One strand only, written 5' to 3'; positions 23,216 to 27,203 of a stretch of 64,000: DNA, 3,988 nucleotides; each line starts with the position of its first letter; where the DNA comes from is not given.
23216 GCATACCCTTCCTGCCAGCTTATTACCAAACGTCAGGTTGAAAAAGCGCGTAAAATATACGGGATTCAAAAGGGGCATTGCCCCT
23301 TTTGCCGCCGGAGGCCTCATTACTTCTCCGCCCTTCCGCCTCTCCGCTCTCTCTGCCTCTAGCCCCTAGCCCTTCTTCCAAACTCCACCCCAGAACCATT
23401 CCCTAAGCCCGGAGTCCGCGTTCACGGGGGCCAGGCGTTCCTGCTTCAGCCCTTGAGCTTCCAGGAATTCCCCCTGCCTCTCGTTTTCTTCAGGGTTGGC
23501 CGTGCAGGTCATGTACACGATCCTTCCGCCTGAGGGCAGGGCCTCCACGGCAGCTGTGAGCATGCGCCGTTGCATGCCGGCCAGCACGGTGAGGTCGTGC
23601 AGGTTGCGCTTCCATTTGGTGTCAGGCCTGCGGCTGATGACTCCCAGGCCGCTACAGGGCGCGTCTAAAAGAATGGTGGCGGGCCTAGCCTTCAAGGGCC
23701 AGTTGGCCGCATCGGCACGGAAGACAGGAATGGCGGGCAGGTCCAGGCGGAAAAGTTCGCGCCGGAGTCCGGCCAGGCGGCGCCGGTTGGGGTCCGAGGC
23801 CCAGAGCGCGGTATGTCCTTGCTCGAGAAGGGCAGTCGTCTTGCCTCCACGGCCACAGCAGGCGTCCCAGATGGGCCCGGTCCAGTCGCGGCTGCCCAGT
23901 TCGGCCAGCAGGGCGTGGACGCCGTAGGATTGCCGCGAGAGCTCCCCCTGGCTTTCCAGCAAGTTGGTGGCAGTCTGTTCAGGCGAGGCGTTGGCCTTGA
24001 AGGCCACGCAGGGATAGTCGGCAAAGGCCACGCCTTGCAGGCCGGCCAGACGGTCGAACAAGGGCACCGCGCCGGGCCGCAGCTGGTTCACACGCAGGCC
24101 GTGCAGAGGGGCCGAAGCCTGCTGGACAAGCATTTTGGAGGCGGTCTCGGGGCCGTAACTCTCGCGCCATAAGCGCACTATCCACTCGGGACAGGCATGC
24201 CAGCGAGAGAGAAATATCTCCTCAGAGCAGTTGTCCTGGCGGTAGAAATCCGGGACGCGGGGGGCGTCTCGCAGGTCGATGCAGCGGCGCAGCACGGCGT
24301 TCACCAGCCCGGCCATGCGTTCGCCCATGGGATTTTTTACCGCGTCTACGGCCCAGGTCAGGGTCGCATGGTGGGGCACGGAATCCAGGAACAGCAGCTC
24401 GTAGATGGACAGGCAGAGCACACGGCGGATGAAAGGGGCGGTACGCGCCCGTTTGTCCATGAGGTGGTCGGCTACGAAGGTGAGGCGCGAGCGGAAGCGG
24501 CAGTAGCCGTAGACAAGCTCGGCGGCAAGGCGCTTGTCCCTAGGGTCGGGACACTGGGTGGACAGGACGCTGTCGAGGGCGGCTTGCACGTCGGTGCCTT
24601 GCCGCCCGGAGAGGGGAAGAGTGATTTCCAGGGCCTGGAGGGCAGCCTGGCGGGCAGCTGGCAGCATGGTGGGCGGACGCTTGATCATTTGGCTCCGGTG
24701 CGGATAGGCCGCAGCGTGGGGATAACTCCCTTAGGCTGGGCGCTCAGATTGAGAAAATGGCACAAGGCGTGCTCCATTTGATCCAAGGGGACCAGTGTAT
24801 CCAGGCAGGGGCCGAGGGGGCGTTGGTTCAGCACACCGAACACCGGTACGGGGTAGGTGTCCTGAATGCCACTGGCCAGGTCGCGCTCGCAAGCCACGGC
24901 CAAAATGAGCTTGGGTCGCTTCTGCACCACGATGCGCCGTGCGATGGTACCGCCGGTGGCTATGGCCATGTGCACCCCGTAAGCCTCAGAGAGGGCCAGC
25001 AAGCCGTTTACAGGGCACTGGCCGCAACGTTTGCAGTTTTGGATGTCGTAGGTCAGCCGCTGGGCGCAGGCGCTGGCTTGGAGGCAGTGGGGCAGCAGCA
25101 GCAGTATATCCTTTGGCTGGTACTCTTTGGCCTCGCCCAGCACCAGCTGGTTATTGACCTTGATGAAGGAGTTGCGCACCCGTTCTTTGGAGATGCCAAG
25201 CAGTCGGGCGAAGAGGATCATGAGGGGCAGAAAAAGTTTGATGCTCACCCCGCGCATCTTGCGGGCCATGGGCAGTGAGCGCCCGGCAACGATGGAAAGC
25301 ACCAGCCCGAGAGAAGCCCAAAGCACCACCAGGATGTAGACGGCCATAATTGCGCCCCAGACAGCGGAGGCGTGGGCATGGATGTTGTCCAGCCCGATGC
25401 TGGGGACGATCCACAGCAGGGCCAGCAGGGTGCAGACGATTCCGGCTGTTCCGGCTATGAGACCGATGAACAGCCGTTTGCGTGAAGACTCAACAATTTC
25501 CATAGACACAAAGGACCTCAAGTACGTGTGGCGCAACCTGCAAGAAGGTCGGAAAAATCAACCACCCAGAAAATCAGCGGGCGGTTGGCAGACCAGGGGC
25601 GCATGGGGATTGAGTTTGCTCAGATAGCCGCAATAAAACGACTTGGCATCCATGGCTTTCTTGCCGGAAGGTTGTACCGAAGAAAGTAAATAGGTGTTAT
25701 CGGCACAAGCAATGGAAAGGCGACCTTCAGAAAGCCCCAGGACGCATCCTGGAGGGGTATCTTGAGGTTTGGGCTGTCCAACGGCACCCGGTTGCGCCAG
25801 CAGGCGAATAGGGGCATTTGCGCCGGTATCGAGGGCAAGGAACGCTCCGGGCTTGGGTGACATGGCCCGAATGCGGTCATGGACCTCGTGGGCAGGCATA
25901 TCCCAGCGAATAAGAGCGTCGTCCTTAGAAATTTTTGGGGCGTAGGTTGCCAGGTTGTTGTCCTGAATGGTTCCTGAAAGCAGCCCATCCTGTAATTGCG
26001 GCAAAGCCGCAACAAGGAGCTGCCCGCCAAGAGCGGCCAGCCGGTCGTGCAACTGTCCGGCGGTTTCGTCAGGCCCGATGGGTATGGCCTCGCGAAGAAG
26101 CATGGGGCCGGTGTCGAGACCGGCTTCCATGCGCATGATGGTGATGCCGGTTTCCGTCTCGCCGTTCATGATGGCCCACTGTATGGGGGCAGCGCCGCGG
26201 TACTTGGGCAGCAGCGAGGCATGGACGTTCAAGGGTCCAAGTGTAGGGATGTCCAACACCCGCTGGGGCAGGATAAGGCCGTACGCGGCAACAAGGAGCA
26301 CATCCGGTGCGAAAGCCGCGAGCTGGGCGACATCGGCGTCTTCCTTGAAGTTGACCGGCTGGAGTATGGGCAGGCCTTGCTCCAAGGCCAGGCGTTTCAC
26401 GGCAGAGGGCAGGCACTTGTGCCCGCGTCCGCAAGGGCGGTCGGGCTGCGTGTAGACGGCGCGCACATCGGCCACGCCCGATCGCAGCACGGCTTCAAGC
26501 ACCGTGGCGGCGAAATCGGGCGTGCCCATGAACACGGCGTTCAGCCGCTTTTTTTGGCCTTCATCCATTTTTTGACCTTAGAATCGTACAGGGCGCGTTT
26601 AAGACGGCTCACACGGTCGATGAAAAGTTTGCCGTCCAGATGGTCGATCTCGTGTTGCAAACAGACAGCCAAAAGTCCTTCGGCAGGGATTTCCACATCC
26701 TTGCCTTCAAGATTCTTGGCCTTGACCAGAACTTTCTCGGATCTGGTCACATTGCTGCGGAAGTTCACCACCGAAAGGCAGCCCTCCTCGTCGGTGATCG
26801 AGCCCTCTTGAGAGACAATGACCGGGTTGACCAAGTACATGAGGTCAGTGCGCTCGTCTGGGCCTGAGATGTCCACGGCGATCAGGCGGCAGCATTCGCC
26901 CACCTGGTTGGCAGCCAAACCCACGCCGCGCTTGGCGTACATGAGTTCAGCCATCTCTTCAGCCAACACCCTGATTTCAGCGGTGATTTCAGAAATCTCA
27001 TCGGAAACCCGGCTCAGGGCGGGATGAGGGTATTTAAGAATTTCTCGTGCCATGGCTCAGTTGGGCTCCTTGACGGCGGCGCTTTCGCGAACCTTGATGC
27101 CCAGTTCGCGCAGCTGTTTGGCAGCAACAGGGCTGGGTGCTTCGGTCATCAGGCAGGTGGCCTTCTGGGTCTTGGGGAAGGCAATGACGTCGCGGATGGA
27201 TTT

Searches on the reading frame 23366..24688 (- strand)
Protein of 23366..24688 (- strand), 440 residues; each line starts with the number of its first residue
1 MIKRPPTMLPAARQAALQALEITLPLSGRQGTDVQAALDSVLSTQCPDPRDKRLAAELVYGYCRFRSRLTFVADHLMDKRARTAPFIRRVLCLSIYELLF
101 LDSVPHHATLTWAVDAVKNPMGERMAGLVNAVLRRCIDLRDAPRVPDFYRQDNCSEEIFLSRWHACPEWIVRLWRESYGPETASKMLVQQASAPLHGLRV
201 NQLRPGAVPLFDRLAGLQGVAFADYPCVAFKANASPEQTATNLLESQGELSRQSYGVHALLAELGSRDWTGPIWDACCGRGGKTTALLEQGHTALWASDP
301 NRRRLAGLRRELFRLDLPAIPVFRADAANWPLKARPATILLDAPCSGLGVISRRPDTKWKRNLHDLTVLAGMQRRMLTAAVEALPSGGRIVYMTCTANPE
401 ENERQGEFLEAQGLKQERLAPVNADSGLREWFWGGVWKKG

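Call 39: search_protein_families(library=ncbifam, proteins=[window:23366-24688:-], max_evalue=1e-25)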
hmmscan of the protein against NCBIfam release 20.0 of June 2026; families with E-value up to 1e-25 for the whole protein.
window:23366-24688:- (440 aa): 5 families
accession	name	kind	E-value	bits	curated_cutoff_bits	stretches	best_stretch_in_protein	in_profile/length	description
NF011494.0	PRK14902.1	equivalog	1.7e-62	211.7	319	1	29-410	18-396/444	16S rRNA (cytosine(967)-C(5))-methyltransferase RsmB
NF011493.0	PRK14901.1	equivalog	7.1e-61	206.4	540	1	12-410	5-403/447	16S rRNA (cytosine(967)-C(5))-methyltransferase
TIGR00563.1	rsmB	equivalog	2.2e-56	191.8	269.05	1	35-409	19-390/437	16S rRNA (cytosine(967)-C(5))-methyltransferase RsmB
NF008149.0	PRK10901.1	equivalog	1.3e-52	179.3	375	1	29-408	24-393/434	16S rRNA (cytosine(967)-C(5))-methyltransferase RsmB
NF011495.0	PRK14903.1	equivalog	3.4e-36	125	503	1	36-403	25-375/431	16S rRNA (cytosine(967)-C(5))-methyltransferase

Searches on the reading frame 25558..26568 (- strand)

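Call 37: search_protein_families(library=ncbifam, proteins=[window:25558-26568:-], max_evalue=1e-12)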
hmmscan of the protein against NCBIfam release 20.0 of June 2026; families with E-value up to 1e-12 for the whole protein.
window:25558-26568:- (336 aa): 4 families
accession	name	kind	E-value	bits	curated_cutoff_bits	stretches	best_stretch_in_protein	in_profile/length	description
TIGR00460.1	fmt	equivalog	2.2e-85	286.6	201.5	1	10-319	2-308/315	methionyl-tRNA formyltransferase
NF005998.1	PRK08125.1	equivalog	9.3e-49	166.4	777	1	12-302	4-283/649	bifunctional UDP-4-amino-4-deoxy-L-arabinose formyltransferase/UDP-glucuronic acid oxidase ArnA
NF005414.0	PRK06988.1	equivalog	2.5e-48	164.6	316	1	11-293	5-279/311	formyltransferase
TIGR00639.1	PurN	equivalog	2.8e-18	66.2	150.1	1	80-195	72-187/192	phosphoribosylglycinamide formyltransferase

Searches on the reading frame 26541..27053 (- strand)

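Call 37: search_protein_families(library=ncbifam, proteins=[window:26541-27053:-], max_evalue=1e-12)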
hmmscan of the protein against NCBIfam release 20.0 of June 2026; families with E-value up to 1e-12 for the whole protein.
window:26541-27053:- (170 aa): 6 families
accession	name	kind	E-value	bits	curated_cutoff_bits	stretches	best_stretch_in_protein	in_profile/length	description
TIGR00079.1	pept_deformyl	equivalog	2.9e-47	160.2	103.95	1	3-160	2-159/161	peptide deformylase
NF001159.1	PRK00150.1-3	subfamily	1.7e-41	141.5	125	1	3-161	3-163/167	peptide deformylase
NF009484.0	PRK12846.1-5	equivalog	1.2e-35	122.7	190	1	2-168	3-164/165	peptide deformylase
NF009483.0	PRK12846.1-4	equivalog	1.2e-26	93.5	267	1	3-164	4-174/193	peptide deformylase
NF011189.0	PRK14595.1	equivalog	6.6e-22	78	232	1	4-161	5-156/162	peptide deformylase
NF006670.0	PRK09218.1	equivalog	6.4e-19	68.3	162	1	26-143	22-135/136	peptide deformylase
